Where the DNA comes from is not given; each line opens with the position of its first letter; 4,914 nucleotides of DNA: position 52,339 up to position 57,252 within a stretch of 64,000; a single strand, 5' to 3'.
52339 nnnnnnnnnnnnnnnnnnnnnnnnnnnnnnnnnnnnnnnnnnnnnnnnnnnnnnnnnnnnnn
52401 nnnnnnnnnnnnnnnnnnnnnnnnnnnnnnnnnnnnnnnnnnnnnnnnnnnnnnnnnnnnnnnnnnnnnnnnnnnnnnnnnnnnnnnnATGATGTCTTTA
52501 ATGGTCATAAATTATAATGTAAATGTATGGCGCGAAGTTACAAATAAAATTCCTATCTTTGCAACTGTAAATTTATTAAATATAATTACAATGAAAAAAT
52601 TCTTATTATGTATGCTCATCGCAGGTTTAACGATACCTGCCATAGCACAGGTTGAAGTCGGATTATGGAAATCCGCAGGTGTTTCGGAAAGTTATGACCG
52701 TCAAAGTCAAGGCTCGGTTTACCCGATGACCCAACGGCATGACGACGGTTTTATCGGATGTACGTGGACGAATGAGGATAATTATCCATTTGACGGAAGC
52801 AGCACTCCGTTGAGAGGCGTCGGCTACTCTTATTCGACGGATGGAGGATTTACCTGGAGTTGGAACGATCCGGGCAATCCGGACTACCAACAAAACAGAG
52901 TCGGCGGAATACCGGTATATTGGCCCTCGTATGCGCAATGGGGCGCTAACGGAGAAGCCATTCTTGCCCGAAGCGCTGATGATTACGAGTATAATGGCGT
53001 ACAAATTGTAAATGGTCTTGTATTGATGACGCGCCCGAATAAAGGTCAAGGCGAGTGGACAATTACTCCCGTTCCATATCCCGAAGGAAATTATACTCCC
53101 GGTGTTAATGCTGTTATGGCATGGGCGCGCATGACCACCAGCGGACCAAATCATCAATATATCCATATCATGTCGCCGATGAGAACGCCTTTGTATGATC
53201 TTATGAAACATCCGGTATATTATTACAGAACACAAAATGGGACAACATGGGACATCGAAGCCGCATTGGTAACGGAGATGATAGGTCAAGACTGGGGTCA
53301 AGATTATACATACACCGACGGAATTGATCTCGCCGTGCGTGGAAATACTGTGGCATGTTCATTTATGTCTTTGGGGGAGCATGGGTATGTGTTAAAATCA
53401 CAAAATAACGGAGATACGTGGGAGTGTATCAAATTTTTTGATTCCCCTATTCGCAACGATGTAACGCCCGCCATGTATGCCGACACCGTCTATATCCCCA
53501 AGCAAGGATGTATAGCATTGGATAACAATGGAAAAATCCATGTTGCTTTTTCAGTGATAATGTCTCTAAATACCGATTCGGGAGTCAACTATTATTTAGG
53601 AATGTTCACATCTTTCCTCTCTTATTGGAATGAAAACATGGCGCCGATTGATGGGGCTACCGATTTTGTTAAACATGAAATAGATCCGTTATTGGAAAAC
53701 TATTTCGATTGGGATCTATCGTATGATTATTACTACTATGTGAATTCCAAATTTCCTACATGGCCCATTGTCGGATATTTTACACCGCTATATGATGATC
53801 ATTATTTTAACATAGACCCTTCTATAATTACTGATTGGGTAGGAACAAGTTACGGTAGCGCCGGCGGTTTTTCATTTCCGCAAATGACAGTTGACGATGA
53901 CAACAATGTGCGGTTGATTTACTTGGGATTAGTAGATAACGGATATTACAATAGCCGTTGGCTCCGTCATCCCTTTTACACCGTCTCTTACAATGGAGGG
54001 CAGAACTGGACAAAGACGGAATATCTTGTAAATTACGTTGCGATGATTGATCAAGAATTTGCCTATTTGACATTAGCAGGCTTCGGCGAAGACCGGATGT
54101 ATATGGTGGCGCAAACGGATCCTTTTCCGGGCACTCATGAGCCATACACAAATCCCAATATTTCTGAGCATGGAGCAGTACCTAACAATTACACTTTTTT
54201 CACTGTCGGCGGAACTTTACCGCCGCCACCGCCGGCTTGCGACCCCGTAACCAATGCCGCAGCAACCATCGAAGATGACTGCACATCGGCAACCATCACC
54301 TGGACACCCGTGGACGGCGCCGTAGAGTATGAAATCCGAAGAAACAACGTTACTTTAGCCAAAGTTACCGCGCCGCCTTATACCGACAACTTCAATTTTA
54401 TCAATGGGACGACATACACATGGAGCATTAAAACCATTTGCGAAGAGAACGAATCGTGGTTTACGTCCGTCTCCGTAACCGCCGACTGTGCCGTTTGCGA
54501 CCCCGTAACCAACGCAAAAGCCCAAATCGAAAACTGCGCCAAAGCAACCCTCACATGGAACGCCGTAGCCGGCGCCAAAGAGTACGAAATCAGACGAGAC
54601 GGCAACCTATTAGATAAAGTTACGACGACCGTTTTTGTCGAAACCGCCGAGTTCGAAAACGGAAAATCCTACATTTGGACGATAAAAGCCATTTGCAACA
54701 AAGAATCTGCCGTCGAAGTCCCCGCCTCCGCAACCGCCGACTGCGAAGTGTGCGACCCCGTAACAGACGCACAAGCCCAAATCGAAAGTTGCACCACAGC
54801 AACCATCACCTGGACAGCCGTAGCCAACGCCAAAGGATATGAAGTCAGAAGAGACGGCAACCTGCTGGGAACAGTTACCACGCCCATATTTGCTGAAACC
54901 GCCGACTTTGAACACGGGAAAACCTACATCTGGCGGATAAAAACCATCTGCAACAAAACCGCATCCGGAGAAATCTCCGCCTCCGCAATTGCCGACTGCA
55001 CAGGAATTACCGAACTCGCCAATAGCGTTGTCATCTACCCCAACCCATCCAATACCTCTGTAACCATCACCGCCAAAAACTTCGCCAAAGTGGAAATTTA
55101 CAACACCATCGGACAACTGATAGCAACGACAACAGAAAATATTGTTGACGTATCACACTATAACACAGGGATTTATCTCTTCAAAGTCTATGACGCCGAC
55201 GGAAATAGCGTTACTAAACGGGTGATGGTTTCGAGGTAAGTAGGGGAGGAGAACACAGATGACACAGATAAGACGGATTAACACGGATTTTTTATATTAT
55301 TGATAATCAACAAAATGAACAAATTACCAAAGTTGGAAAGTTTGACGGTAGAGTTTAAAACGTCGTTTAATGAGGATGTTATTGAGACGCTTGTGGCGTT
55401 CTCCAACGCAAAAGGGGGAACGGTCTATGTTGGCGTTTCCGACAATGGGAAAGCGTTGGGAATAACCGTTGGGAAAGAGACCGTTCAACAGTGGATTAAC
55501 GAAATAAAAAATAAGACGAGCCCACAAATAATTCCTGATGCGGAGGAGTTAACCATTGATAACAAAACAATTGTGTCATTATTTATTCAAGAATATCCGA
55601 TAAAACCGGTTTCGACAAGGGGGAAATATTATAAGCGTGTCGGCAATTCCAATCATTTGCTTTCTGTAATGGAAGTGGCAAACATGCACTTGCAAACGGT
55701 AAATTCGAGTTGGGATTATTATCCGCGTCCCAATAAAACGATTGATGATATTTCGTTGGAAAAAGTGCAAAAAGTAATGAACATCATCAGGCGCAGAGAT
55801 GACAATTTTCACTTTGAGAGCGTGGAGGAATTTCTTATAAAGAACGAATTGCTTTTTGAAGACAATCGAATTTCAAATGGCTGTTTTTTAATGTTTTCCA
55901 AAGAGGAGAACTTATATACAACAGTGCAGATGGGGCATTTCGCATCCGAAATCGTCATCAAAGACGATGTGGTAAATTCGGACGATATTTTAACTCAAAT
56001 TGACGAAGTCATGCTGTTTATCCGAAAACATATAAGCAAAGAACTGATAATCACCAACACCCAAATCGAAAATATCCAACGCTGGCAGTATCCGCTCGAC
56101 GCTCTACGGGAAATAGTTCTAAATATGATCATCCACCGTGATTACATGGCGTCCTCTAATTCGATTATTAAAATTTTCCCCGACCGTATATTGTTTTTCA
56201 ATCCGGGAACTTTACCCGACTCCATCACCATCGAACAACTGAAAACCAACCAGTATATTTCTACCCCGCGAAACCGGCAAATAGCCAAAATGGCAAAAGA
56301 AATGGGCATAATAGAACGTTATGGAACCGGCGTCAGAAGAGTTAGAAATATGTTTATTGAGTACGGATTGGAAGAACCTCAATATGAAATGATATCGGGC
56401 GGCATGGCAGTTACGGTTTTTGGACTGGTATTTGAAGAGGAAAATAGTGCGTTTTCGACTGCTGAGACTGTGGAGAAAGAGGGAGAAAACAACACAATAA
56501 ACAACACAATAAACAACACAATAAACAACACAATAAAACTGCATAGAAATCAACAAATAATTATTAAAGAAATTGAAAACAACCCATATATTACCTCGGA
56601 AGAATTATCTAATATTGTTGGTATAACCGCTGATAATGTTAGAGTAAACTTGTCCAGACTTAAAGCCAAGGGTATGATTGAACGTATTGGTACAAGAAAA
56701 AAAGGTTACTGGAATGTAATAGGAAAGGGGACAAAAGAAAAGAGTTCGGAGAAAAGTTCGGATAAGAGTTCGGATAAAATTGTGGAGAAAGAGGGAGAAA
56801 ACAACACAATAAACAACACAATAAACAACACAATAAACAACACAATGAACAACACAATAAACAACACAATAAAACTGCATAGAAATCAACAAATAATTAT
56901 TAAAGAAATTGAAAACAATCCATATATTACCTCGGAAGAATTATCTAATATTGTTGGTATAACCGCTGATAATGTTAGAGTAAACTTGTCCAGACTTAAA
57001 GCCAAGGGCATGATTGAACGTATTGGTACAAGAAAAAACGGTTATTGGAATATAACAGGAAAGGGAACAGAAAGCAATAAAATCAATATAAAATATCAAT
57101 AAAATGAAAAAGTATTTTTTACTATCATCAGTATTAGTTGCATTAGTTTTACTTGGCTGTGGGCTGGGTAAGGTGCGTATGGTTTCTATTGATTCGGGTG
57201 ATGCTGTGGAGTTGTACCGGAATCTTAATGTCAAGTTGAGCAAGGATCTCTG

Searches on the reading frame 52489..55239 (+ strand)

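Call 7: search_protein_families(library=pfam, proteins=[window:52489-55239:+], max_evalue=0.001)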
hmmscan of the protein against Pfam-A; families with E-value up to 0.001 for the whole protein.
window:52489-55239:+ (916 aa): 4 families
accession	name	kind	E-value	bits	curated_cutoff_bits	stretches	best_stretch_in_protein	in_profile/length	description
PF18962.6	Por_Secre_tail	-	2.7e-11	44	27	1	849-913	1-74/75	Secretion system C-terminal sorting domain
PF06051.17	DUF928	-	2.5e-06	27.8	26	0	718-767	79-127/184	Domain of Unknown Function (DUF928)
PF21910.2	GH85_C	-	1.7e-05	25.6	27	0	681-704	14-37/95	GH85 endohexosaminidases, C-terminal domain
PF00041.27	fn3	-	0.00011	22.8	25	0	586-656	2-78/84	Fibronectin type III domain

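Call 8: search_protein_families(library=ncbifam, proteins=[window:52489-55239:+], max_evalue=0.001)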
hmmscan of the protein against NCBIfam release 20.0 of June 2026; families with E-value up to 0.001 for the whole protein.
window:52489-55239:+ (916 aa): 2 families
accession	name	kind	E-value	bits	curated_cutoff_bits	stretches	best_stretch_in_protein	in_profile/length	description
TIGR04183.1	Por_Secre_tail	domain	2.1e-11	43.6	23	1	849-914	1-71/72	T9SS type A sorting domain-containing protein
NF033708.1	T9SS_Cterm_ChiA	domain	4.8e-05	23.2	40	1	866-913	2-54/55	T9SS sorting signal type C domain-containing protein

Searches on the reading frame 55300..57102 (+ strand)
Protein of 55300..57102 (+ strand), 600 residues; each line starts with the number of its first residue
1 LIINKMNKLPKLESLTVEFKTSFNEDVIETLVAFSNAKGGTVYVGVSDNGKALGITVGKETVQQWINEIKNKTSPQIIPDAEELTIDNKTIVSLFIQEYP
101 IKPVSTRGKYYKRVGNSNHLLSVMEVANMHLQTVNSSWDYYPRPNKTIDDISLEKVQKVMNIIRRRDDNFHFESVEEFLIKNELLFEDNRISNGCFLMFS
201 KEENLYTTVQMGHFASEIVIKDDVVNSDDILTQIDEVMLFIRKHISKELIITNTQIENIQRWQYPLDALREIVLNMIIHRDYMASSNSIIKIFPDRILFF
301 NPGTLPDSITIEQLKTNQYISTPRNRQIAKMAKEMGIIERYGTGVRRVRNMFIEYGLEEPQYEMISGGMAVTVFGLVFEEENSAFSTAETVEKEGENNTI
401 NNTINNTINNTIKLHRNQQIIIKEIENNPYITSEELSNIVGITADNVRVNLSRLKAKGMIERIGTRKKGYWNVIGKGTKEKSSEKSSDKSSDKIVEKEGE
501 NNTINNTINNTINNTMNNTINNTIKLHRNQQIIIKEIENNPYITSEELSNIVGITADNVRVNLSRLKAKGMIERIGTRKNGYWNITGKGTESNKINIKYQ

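Call 47: search_protein_families(library=pfam, proteins=[window:55300-57102:+], max_evalue=0.001)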
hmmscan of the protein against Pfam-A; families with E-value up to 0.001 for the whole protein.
window:55300-57102:+ (600 aa): 20 families
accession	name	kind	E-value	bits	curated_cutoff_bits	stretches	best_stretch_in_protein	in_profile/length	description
PF04326.19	SLFN_AlbA_2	-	1.1e-23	84.5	25.3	1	13-120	1-116/118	Schlafen, AlbA_2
PF13749.12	HATPase_c_4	-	3.5e-20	72.2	26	1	290-372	6-88/89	Putative ATP-dependent DNA helicase recG C-terminal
PF13412.12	HTH_24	-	1.2e-14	54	21.9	2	417-461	4-48/48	Winged helix-turn-helix DNA-binding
PF12802.13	MarR_2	-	5.8e-11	42.8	27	2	532-577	9-55/61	MarR family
PF13545.12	HTH_Crp_2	-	7.5e-09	35.9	27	0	541-576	21-56/70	Crp-like helix-turn-helix domain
PF04703.18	FaeA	-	7.7e-09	36.2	20.7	0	539-586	13-61/62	FaeA-like protein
PF07848.18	PaaX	-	7.3e-08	33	24.8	0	548-588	29-69/70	PaaX-like protein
PF08220.18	HTH_DeoR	-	2.5e-07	30.8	21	0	418-463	2-47/57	DeoR-like helix-turn-helix domain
PF00392.27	GntR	-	4.2e-06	26.8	27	0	418-463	11-57/64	Bacterial regulatory proteins, gntR family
PF23737.1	HTH_71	-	1.1e-05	25.7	27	0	434-457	22-45/50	HTH 3-helical bundle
PF08279.18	HTH_11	-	1.5e-05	25.2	25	0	418-470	3-54/55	HTH domain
PF06971.19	Put_DNA-bind_N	-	2.1e-05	24.9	27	0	426-448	23-45/49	Putative DNA-binding protein N-terminus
PF09681.16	Phage_rep_org_N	-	3.3e-05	24.3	23.3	0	391-464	17-87/121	N-terminal phage replisome organiser (Phage_rep_org_N)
PF01978.25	TrmB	-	3.4e-05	24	25.6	0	432-470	24-62/68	Sugar-specific transcriptional regulator TrmB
PF13338.12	AbiEi_4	-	5e-05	23.8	25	0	421-464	3-42/49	Transcriptional regulator, AbiEi antitoxin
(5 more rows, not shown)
